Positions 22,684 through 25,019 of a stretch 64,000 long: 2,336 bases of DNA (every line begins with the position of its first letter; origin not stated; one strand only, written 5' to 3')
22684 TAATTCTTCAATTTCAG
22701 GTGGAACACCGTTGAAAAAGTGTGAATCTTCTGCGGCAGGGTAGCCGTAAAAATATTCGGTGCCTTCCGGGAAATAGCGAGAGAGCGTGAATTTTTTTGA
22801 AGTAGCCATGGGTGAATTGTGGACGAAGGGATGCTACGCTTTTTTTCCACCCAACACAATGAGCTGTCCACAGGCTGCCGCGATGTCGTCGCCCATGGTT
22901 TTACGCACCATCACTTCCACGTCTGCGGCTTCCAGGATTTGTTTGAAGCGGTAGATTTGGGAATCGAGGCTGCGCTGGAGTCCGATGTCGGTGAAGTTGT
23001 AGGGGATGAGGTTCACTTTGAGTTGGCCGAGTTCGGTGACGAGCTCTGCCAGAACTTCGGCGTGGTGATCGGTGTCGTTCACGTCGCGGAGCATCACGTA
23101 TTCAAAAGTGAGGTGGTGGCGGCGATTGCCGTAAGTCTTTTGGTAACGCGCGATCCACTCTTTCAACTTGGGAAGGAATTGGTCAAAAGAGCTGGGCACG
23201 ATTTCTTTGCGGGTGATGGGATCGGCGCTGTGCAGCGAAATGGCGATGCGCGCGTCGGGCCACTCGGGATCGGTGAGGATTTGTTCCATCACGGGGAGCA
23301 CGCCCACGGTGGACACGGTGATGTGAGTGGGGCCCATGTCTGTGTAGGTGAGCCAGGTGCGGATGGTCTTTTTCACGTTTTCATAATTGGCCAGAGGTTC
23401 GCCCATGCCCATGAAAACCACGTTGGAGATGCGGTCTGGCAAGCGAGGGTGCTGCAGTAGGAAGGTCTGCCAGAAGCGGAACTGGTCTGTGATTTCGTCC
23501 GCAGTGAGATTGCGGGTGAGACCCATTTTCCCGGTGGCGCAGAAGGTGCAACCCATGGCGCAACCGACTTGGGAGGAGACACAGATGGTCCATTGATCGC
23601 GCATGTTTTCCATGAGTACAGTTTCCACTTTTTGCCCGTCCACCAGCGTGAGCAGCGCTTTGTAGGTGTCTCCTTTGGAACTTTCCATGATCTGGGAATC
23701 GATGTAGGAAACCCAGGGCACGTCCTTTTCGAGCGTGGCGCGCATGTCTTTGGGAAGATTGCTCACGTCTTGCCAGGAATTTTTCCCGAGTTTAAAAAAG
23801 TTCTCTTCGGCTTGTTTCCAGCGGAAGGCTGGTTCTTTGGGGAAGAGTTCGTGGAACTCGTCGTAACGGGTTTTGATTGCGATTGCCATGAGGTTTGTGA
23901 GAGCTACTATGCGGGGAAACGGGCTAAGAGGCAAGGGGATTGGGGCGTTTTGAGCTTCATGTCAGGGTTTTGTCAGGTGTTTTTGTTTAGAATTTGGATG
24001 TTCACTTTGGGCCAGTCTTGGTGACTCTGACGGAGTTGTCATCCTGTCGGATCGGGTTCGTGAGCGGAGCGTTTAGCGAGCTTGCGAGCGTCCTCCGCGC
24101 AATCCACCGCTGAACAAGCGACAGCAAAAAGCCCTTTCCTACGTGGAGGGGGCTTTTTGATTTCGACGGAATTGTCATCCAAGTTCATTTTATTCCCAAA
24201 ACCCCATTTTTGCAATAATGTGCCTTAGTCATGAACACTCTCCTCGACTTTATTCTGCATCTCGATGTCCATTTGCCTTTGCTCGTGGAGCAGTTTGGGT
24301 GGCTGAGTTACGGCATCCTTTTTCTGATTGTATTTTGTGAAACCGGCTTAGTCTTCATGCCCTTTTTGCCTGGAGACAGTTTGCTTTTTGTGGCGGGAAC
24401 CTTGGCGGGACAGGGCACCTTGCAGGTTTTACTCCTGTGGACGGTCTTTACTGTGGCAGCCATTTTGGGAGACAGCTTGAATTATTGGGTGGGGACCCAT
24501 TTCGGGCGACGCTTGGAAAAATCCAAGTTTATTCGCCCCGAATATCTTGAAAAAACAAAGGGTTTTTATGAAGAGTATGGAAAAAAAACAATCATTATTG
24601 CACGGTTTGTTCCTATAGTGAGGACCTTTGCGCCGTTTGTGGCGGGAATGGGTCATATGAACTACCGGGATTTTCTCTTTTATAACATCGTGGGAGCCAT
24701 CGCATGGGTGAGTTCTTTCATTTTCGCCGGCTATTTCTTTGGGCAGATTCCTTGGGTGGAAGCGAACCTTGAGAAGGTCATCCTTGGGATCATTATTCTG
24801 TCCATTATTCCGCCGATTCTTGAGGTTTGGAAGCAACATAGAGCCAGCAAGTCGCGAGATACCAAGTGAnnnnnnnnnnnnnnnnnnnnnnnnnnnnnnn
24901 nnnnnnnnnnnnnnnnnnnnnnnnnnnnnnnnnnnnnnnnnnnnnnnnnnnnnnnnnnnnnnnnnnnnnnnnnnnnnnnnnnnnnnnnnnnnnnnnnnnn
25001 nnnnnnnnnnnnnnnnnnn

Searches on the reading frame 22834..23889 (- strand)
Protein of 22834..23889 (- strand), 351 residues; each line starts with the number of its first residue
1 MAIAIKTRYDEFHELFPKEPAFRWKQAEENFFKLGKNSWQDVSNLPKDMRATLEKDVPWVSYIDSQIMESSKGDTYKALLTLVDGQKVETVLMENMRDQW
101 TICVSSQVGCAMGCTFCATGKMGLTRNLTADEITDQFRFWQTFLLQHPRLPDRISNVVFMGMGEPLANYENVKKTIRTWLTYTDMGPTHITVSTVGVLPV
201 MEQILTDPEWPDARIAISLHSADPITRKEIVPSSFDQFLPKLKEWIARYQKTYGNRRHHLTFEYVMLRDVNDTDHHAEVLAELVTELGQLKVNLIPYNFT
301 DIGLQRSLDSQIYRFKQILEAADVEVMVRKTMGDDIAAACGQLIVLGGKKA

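Call 18: find_homologous_proteins(query=window:22834-23889:-, max_evalue=1e-40)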
Query window:22834-23889:- (351 aa): 6213 proteins with E <= 1e-40 among 8000 candidates; the best 120 are listed.
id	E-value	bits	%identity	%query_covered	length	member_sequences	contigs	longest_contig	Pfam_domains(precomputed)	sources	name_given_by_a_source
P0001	3.9e-230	781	98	98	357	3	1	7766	PF04055.28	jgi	jgi:23S rRNA (adenine2503-C2)-methyltransferase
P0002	2.0e-215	733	90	100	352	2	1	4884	PF04055.28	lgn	-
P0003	3.9e-214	728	89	100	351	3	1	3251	PF04055.28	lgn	-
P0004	9.2e-204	694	85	100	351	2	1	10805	PF04055.28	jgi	jgi:23S rRNA (adenine2503-C2)-methyltransferase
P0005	1.6e-185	634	78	99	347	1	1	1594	PF04055.28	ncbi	-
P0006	2.7e-183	627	77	99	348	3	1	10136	PF04055.28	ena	-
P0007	1.5e-176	605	74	99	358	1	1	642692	PF04055.28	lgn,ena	-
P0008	4.9e-174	597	74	99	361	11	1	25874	PF04055.28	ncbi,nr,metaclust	ncbi:hypothetical protein A3J23_01100 [Candidatus Peregrinibacteria bacterium RIFCSPLOWO2_02_FULL_48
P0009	3.0e-172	591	72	100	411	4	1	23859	PF04055.28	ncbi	-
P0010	3.6e-172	590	73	100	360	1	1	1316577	PF04055.28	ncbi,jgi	ncbi:MAG: 23S rRNA (adenine(2503)-C(2))-methyltransferase RlmN [Candidatus Gracilibacteria bacterium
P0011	3.0e-170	584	72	98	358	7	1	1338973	PF04055.28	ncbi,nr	ncbi:23S rRNA (adenine(2503)-C(2))-methyltransferase RlmN [Candidatus Peregrinibacteria bacterium]|n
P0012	7.3e-170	583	74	98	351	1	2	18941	PF04055.28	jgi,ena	-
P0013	9.8e-170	582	72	99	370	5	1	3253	PF04055.28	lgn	-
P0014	1.1e-169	582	73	99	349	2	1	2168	PF04055.28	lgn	-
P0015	1.9e-168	578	72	99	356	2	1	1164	PF04055.28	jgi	-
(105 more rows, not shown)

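Call 19: find_encoding_contigs(protein=P0001, flank=10000, max_places=2)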
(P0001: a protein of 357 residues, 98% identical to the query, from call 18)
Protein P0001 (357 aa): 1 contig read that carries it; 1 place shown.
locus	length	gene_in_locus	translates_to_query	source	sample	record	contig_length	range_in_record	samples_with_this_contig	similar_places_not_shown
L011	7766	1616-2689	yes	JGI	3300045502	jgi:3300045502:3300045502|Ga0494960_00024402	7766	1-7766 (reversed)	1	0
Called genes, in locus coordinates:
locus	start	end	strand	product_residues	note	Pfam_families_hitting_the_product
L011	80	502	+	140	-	-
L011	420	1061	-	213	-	PF09335:VTT_dom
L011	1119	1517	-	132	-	-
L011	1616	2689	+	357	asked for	PF04055:Radical_SAM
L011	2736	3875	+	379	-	PF13173:AAA_14, PF13635:DUF4143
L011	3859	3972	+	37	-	-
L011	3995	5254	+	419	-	-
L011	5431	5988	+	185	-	-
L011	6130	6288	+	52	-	-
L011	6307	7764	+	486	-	?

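Call 20: find_encoding_contigs(protein=P0004, flank=10000, max_places=2)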
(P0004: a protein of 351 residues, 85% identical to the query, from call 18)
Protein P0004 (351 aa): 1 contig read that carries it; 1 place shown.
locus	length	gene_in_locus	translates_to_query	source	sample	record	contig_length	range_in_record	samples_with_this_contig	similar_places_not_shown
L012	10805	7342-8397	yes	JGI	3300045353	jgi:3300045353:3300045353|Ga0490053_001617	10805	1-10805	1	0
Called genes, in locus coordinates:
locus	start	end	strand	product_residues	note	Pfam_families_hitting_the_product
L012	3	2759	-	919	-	?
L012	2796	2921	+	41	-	-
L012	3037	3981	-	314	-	PF00056:Ldh_1_N, PF02866:Ldh_1_C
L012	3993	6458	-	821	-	PF00690:Cation_ATPase_N, PF00122:E1-E2_ATPase, PF00702:Hydrolase, PF13246:Cation_ATPase (weak), PF08282:Hydrolase_3 (weak), PF00689:Cation_ATPase_C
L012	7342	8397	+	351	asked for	PF04055:Radical_SAM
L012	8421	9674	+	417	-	-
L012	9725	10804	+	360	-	?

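Call 21: find_encoding_contigs(protein=P0007, flank=10000, max_places=2)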
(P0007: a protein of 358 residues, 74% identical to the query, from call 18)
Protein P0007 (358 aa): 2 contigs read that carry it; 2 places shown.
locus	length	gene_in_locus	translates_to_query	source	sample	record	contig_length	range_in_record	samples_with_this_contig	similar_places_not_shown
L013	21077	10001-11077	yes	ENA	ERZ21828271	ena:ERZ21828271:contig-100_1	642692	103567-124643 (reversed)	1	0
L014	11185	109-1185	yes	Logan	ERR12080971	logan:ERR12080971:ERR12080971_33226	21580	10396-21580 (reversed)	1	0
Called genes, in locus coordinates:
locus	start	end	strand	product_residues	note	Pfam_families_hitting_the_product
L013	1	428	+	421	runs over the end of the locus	PF01943:Polysacc_synt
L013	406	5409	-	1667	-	PF05048:NosD, PF18884:TSP3_bac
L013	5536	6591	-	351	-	-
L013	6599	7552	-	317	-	PF00056:Ldh_1_N, PF02866:Ldh_1_C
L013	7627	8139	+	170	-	PF04542:Sigma70_r2, PF07638:Sigma70_ECF (weak), PF08281:Sigma70_r4_2, PF04545:Sigma70_r4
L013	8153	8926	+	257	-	PF18915:DUF5667 (weak)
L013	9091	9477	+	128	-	-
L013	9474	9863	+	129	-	-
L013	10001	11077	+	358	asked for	PF04055:Radical_SAM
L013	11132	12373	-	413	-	-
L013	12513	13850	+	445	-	PF00278:Orn_DAP_Arg_deC (weak), PF01168:Ala_racemase_N, PF02784:Orn_Arg_deC_N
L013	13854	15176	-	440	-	-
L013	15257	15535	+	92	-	PF12728:HTH_17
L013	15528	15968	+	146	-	PF02661:Fic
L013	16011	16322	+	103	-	PF22600:MTPAP-like_central (weak), PF01909:NTP_transf_2, PF18765:Polbeta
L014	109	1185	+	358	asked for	PF04055:Radical_SAM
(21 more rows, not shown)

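Call 93: find_encoding_contigs(protein=P0002, flank=5000, max_places=3)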
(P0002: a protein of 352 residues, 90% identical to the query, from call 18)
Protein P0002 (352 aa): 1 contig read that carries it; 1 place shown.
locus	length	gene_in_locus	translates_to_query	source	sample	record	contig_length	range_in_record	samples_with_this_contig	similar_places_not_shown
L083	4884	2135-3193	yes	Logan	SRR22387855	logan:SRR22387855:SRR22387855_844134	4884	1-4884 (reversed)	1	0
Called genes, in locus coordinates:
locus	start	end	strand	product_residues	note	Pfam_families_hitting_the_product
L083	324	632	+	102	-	-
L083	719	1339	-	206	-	PF09335:VTT_dom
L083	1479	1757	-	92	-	PF15738:YafQ_toxin, PF05016:ParE_toxin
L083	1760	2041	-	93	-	PF04221:RelB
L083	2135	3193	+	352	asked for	PF04055:Radical_SAM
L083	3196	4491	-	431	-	-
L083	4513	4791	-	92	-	-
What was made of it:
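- In L083 the same intergenic site holds a RelB/ParE toxin-antitoxin pair (call 93).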

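Call 94: find_encoding_contigs(protein=P0003, flank=5000, max_places=3)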
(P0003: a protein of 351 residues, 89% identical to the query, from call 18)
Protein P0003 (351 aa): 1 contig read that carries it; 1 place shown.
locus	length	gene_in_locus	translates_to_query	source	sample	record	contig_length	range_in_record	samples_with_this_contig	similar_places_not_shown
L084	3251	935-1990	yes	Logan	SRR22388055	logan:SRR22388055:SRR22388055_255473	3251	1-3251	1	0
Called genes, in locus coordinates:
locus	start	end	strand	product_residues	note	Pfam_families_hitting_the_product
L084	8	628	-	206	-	PF09335:VTT_dom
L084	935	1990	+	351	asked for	PF04055:Radical_SAM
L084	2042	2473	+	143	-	-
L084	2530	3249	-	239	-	?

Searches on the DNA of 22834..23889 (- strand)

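Call 105: search_rna_families(source=L084, start=620, end=940, threshold=evalue, max_evalue=1)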
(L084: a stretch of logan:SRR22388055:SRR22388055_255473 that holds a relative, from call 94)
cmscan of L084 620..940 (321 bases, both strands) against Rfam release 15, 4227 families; matches with E-value up to 1: 4.
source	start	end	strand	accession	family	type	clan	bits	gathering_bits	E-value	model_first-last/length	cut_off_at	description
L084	692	784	-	RF00506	Thr_leader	Cis-reg; leader;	-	21.1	55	0.086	1-118/118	no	Threonine operon leader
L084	699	786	-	RF02236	asX2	Gene; sRNA;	-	19.6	70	0.13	1-87/87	no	Xanthomonas sRNA asX2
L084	749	814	-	RF01684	mascRNA-menRNA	Gene;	-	17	42.5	0.66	1-56/56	no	MALAT1-associated small cytoplasmic RNA/MEN beta RNA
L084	695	849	-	RF04180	BTnc231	Gene; sRNA;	-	15.2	80.4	0.88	1-154/154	no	Bacteroides sRNA BTnc231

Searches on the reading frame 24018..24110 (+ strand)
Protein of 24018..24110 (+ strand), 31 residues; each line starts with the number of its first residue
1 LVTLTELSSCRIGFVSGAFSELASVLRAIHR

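Call 79: search_protein_families(library=pfam, proteins=[window:24018-24110:+], max_evalue=10)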
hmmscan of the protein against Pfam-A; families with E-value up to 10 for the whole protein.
seq(31 aa): 0 families
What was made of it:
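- It has no Pfam hit (call 79).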

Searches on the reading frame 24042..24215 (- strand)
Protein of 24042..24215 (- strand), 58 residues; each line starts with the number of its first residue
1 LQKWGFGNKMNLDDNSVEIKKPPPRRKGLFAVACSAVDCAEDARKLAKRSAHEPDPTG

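Call 39: find_homologous_proteins(query=A1, max_evalue=10)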
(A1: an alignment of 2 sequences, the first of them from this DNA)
Query A1 (2 sequences) (58 aa, profile of the alignment): 1 proteins with E <= 10 among 3 candidates.
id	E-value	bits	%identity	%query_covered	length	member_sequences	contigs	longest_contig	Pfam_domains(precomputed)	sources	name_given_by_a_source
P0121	4.0e-28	115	100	84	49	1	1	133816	-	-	-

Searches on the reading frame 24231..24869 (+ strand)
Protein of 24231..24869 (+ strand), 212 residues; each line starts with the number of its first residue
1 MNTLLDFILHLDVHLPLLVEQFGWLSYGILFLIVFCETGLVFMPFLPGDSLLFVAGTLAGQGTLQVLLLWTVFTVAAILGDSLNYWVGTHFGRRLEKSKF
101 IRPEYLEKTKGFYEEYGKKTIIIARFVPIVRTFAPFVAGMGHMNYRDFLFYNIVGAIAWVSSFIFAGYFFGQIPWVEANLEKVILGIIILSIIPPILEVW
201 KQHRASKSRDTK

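Call 15: find_encoding_contigs(protein=window:24231-24869:+, flank=3000, max_places=6)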
Protein window:24231-24869:+ (212 aa): 5 contigs read that carry it; 2 places shown.
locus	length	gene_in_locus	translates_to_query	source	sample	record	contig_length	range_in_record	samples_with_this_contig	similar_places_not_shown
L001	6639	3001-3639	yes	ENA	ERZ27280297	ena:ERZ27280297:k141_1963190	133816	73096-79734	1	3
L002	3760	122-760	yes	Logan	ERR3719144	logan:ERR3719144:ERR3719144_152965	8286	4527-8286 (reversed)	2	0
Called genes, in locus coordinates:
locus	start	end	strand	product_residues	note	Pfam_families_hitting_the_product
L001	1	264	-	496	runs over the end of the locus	-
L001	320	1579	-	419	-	PF07478:Dala_Dala_lig_C (faint)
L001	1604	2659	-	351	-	PF04055:Radical_SAM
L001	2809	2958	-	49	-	-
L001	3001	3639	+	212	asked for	PF09335:VTT_dom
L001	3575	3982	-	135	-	-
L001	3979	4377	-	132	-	-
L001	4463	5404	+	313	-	-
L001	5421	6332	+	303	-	-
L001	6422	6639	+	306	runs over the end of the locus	PF05175:MTS (weak)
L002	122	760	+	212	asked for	PF09335:VTT_dom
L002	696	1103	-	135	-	-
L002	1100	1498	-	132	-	-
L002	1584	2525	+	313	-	-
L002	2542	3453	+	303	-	-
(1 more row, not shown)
